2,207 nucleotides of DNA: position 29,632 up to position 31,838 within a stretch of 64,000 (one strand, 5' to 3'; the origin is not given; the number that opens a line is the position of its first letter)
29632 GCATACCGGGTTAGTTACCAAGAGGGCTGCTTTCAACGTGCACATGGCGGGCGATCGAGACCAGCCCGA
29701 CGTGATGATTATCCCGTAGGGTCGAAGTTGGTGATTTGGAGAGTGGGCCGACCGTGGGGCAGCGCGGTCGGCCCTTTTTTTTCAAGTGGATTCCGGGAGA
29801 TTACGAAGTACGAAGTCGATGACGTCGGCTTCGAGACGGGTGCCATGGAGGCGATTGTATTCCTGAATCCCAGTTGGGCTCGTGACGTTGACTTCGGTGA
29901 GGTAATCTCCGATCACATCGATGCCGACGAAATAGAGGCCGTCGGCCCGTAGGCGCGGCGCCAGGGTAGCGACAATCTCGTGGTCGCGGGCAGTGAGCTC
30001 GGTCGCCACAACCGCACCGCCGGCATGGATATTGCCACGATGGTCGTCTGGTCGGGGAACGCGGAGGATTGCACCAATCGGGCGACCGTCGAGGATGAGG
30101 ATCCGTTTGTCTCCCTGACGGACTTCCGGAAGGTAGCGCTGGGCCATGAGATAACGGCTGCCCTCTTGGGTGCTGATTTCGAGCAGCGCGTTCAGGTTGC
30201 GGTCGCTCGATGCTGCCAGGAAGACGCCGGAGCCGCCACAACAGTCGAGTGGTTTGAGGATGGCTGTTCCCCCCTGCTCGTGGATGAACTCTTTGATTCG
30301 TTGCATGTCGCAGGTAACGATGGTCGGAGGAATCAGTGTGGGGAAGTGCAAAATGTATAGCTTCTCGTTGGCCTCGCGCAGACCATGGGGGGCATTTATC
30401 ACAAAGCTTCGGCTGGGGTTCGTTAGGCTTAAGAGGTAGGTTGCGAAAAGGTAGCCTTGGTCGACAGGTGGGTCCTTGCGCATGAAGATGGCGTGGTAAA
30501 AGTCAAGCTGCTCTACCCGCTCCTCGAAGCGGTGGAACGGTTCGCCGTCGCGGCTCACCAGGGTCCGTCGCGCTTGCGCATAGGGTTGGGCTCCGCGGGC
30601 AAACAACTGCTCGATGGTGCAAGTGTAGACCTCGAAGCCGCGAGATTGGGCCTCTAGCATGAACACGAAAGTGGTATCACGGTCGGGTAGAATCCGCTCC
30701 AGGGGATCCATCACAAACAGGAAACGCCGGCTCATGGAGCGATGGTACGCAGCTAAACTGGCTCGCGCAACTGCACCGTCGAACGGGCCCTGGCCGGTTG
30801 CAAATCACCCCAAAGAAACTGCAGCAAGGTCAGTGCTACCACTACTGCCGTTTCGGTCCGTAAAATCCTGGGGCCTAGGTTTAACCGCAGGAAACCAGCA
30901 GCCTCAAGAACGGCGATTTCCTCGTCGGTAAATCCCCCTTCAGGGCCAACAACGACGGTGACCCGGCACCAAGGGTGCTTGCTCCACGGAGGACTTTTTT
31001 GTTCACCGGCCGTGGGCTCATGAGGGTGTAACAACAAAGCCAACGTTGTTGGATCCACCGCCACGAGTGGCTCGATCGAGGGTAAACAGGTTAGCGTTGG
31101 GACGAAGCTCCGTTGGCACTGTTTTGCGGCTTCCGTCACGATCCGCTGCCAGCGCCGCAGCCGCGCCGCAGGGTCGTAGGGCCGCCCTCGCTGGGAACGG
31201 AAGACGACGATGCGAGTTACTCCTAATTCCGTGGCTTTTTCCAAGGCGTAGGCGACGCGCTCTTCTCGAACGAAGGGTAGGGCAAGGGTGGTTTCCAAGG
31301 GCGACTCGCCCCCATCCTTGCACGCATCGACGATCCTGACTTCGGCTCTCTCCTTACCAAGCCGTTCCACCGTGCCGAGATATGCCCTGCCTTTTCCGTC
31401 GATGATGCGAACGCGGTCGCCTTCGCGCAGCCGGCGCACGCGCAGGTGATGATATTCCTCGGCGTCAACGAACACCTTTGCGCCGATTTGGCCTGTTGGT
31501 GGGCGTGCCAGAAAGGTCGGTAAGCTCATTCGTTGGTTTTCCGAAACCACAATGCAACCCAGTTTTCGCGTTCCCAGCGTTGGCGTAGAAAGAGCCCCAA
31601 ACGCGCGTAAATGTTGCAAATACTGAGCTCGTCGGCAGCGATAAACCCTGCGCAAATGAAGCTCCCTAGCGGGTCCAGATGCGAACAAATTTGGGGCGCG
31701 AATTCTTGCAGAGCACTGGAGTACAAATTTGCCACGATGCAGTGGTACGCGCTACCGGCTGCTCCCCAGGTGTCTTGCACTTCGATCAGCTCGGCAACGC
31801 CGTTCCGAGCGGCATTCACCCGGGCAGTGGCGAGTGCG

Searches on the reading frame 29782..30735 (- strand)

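Call 6: search_protein_families(library=pfam, proteins=[window:29782-30735:-], max_evalue=0.01)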
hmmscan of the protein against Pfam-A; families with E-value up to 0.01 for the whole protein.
window:29782-30735:- (317 aa): 4 families
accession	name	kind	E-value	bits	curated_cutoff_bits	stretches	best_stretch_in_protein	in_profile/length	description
PF02955.21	GSH-S_ATP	-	1.3e-68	230.3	23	1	124-296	1-173/175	Prokaryotic glutathione synthetase, ATP-grasp domain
PF02951.20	GSH-S_N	-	7.4e-32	110.3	21.3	1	5-120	3-119/119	Prokaryotic glutathione synthetase, N-terminal domain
PF08443.16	RimK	-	1.4e-12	48.1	21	1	136-308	19-187/188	RimK-like ATP-grasp domain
PF14397.11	ATPgrasp_ST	-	0.0086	15.7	31.4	0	129-178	34-84/278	Sugar-transfer associated ATP-grasp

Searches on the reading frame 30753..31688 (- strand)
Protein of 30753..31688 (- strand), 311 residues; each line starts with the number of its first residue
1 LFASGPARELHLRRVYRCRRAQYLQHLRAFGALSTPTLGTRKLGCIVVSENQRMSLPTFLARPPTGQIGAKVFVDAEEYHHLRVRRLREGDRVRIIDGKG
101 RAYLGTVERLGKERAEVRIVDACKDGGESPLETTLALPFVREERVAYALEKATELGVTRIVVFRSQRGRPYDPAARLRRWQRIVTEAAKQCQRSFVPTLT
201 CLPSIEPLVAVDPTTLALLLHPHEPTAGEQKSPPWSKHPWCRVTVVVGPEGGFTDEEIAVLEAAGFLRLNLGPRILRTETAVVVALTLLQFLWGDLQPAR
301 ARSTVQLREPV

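Call 6: search_protein_families(library=pfam, proteins=[window:30753-31688:-], max_evalue=0.01)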
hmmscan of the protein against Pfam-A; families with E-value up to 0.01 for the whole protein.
window:30753-31688:- (311 aa): 2 families
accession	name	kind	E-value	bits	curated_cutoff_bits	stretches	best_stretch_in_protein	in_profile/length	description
PF04452.19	Methyltrans_RNA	-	1.1e-41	142.7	23.9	1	128-290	2-165/165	RNA methyltransferase domain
PF20260.4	PUA_4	-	3e-15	56.5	23.9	1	75-119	2-47/48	RNA methyltransferase PUA domain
